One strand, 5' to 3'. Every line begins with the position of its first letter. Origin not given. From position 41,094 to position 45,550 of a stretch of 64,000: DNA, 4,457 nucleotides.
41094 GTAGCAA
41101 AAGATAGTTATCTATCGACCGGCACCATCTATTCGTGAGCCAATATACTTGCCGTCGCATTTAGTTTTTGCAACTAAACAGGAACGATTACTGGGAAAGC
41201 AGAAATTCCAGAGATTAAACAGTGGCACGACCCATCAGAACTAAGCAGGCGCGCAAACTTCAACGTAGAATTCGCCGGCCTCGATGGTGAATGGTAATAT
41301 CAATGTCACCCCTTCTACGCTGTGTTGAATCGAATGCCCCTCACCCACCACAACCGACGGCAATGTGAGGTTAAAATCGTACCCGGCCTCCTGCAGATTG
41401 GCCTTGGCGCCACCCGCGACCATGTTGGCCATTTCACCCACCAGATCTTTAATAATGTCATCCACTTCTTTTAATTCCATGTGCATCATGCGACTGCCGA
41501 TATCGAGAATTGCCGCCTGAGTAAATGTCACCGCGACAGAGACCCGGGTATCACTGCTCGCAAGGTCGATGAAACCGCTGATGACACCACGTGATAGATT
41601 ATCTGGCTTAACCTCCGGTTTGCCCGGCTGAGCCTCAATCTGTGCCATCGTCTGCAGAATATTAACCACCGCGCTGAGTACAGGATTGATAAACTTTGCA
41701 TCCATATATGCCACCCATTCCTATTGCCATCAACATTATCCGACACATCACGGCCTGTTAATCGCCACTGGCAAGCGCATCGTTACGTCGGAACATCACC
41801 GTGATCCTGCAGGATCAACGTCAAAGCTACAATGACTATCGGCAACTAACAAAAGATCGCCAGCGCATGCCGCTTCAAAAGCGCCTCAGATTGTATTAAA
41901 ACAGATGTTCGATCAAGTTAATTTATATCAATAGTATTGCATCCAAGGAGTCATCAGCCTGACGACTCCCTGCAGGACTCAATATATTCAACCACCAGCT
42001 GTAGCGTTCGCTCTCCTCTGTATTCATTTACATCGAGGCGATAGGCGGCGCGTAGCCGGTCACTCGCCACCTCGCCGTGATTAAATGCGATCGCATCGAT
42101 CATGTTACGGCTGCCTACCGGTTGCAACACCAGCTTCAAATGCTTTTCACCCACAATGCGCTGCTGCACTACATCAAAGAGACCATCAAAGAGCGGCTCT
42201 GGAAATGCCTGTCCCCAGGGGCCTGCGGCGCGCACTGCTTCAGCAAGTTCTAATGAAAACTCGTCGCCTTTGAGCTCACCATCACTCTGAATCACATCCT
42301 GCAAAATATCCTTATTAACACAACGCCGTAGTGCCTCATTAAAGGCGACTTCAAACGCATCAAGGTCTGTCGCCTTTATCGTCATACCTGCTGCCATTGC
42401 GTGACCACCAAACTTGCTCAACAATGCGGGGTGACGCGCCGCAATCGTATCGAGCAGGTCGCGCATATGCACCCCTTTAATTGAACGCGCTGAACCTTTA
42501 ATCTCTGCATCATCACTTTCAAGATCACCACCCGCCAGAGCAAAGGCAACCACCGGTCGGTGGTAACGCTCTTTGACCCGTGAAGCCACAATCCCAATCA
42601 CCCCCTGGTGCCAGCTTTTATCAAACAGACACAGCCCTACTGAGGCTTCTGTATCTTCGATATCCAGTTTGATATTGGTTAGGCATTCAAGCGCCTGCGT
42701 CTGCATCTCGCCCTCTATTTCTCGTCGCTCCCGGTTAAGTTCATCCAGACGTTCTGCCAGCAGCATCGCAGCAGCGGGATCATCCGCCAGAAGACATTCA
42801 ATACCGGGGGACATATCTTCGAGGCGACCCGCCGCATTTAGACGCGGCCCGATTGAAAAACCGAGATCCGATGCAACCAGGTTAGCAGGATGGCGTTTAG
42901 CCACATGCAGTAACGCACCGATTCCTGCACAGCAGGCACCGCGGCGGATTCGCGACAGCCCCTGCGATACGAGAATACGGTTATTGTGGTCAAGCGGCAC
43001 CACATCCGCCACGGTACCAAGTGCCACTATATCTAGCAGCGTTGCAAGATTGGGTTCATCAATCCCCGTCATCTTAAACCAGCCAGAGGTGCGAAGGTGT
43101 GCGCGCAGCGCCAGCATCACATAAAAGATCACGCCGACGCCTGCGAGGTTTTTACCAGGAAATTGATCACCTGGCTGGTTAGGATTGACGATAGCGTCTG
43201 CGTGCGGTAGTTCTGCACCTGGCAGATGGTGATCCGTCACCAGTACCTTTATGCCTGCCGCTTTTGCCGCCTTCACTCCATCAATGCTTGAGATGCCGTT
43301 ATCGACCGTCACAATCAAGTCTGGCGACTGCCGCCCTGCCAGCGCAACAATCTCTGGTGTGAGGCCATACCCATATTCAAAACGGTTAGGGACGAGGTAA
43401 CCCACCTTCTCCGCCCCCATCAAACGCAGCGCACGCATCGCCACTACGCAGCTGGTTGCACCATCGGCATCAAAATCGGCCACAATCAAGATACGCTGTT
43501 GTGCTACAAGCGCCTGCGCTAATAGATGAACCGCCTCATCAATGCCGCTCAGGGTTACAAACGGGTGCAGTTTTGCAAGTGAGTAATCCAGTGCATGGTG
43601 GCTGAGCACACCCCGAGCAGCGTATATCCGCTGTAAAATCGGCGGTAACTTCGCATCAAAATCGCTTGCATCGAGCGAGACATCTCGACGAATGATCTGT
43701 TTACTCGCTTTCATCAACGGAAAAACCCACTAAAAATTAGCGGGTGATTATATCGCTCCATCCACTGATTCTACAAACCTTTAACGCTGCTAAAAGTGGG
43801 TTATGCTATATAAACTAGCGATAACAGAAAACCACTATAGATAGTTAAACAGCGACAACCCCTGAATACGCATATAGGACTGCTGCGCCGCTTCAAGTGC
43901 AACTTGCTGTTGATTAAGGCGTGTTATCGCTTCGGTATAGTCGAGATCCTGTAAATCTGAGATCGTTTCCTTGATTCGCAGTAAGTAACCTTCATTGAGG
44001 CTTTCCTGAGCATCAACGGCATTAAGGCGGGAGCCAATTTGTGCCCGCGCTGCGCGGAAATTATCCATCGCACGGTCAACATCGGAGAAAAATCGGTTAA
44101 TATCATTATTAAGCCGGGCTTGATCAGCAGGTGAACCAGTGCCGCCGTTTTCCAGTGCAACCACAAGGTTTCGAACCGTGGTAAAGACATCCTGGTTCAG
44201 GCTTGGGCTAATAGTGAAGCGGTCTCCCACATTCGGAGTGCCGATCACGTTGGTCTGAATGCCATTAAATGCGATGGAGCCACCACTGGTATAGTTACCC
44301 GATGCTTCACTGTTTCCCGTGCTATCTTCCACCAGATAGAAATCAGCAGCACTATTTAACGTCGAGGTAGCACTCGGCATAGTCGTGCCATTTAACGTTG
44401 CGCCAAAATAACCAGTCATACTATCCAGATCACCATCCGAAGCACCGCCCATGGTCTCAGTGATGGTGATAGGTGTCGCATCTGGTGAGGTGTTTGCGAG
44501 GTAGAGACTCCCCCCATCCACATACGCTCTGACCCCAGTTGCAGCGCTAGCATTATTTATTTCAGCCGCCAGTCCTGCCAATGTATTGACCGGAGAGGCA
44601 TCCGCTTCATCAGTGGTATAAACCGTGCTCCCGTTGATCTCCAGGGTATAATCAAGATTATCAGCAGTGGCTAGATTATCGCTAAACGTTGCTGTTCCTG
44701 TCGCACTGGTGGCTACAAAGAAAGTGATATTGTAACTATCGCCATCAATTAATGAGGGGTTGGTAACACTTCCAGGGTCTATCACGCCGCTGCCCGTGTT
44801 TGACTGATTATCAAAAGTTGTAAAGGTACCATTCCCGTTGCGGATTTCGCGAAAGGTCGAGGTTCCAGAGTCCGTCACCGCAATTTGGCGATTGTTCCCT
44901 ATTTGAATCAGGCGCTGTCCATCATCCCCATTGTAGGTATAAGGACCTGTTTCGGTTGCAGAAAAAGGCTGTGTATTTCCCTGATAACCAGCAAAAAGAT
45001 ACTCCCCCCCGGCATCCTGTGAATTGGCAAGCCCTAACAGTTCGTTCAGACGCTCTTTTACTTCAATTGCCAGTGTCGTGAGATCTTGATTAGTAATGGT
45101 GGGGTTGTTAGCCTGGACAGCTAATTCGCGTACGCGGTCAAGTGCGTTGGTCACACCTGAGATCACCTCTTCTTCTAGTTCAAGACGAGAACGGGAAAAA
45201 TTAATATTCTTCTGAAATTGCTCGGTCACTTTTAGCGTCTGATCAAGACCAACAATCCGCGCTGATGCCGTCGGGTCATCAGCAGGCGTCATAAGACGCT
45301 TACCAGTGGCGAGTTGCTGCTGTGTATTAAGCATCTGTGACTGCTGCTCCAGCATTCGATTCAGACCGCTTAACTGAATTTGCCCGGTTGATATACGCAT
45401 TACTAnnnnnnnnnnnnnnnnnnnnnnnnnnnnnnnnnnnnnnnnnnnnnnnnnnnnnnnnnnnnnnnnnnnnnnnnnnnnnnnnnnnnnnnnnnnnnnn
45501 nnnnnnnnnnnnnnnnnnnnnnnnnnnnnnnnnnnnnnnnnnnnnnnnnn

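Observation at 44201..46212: Homologous ~150-200 aa variable module inserted into both hook-associated proteins FlgK and FlgL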

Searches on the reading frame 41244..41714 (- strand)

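Call 44: search_protein_families(library=pfam, proteins=[window:41244-41714:-], max_evalue=0.0001)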
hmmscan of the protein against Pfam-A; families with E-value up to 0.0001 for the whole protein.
window:41244-41714:- (157 aa): 1 family
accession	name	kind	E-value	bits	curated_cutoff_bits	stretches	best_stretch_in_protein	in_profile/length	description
PF13690.11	CheX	-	1.9e-18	66.8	27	1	46-143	2-94/94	Chemotaxis phosphatase CheX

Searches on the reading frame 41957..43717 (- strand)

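Call 44: search_protein_families(library=pfam, proteins=[window:41957-43717:-], max_evalue=0.0001)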
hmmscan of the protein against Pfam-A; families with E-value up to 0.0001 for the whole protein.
window:41957-43717:- (587 aa): 3 families
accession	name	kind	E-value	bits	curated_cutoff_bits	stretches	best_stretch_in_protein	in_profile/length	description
PF01368.27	DHH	-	1.1e-24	87.6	28.1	1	75-234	1-124/125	DHH family, N-terminal domain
PF17768.7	RecJ_OB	-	2e-23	82.9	27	1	479-577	2-106/107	RecJ OB domain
PF02272.25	DHHA1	-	9.6e-19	68.2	25.9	1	365-463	8-100/102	DHHA1 domain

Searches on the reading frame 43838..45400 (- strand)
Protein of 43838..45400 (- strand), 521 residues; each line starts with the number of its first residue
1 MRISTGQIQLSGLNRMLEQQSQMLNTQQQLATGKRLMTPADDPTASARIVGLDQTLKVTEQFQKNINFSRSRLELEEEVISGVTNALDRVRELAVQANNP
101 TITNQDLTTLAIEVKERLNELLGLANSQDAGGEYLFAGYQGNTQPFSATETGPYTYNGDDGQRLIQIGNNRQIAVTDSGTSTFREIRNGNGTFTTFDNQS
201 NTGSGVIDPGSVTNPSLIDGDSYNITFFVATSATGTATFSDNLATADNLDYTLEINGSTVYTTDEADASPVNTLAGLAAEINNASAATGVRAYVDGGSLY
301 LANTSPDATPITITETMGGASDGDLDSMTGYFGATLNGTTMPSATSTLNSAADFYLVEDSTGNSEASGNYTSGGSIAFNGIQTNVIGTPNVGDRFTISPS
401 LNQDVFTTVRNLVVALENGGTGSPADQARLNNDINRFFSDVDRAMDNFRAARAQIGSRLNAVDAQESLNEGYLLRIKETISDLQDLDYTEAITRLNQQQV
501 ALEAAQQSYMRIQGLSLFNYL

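Call 4: search_protein_families(library=pfam, proteins=[window:43838-45400:-], max_evalue=1)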
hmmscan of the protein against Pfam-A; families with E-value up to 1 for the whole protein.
window:43838-45400:- (521 aa): 6 families
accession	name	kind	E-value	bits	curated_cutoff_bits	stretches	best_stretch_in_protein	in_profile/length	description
PF00669.25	Flagellin_N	-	2.3e-24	86.5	26.6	1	3-140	1-138/139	Bacterial flagellin N-terminal helical region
PF00700.27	Flagellin_C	-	2.8e-06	28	23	1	441-521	4-86/86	Bacterial flagellin C-terminal helical region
PF07196.18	Flagellin_IN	-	2.8e-05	24.6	22.7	1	253-303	2-53/55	Flagellin hook IN motif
PF02321.23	OEP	-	0.00014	22.2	22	1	374-510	50-176/187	Outer membrane efflux protein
PF22759.1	E217_GP41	-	0.018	14.7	27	1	227-303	123-200/279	Baseplate hub gp41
PF21158.3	flgK_1st_1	-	0.019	15.4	24.2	1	365-399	47-81/81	Flagellar hook-associated protein 1, D2-like domain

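Call 8: search_solved_structures(query=window:43838-45400:-, max_evalue=0.01, show_alignments=1)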
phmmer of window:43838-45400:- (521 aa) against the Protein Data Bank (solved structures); distinct sequences matched with E-value up to 0.01: 41.
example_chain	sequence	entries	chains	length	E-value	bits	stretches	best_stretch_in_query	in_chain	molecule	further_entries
5yti_A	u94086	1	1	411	3.1e-76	260.6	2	1-232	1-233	Flagellar hook associated protein type 3 FlgL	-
7c7z_A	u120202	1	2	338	2.4e-54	188.5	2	40-232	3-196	Flagellar hook-associated protein 3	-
5ziz_A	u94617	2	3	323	1.4e-40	143.1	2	40-228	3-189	Flagellar hook protein FlgL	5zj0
9go6_L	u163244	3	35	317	7.4e-33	117.6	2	1-188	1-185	Flagellar hook-associated protein | Flagellar hook-associated protein 3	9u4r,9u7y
2d4x_A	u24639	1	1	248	1.8e-19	73.5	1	40-188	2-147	Flagellar hook-associated protein 3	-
9m68_F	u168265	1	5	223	4.9e-15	58.9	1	60-188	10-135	Flagellar hook-associated protein 3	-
3pwx_A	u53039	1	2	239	6.2e-14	55.3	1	38-170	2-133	Putative flagellar hook-associated protein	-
5kay_A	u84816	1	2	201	3.1e-13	52.9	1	67-183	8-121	Spelter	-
5ziy_A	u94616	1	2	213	3.1e-11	46.3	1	40-157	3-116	Flagellar hook-associated protein 3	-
6b5b_F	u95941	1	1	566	4.3e-09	39.3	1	17-348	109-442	Flagellin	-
7sqj_A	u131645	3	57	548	2.1e-07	33.7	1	3-127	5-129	Flagellin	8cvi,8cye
3k8v_A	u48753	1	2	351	2.4e-07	33.5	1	21-140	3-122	Flagellin homolog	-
3k8w_A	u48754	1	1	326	2.5e-07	33.5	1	21-140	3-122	Flagellin homolog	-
9atb_A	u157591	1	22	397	6e-07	32.2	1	3-129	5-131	Flagellin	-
9atl_A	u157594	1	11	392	7e-07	32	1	3-139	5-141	Flagellin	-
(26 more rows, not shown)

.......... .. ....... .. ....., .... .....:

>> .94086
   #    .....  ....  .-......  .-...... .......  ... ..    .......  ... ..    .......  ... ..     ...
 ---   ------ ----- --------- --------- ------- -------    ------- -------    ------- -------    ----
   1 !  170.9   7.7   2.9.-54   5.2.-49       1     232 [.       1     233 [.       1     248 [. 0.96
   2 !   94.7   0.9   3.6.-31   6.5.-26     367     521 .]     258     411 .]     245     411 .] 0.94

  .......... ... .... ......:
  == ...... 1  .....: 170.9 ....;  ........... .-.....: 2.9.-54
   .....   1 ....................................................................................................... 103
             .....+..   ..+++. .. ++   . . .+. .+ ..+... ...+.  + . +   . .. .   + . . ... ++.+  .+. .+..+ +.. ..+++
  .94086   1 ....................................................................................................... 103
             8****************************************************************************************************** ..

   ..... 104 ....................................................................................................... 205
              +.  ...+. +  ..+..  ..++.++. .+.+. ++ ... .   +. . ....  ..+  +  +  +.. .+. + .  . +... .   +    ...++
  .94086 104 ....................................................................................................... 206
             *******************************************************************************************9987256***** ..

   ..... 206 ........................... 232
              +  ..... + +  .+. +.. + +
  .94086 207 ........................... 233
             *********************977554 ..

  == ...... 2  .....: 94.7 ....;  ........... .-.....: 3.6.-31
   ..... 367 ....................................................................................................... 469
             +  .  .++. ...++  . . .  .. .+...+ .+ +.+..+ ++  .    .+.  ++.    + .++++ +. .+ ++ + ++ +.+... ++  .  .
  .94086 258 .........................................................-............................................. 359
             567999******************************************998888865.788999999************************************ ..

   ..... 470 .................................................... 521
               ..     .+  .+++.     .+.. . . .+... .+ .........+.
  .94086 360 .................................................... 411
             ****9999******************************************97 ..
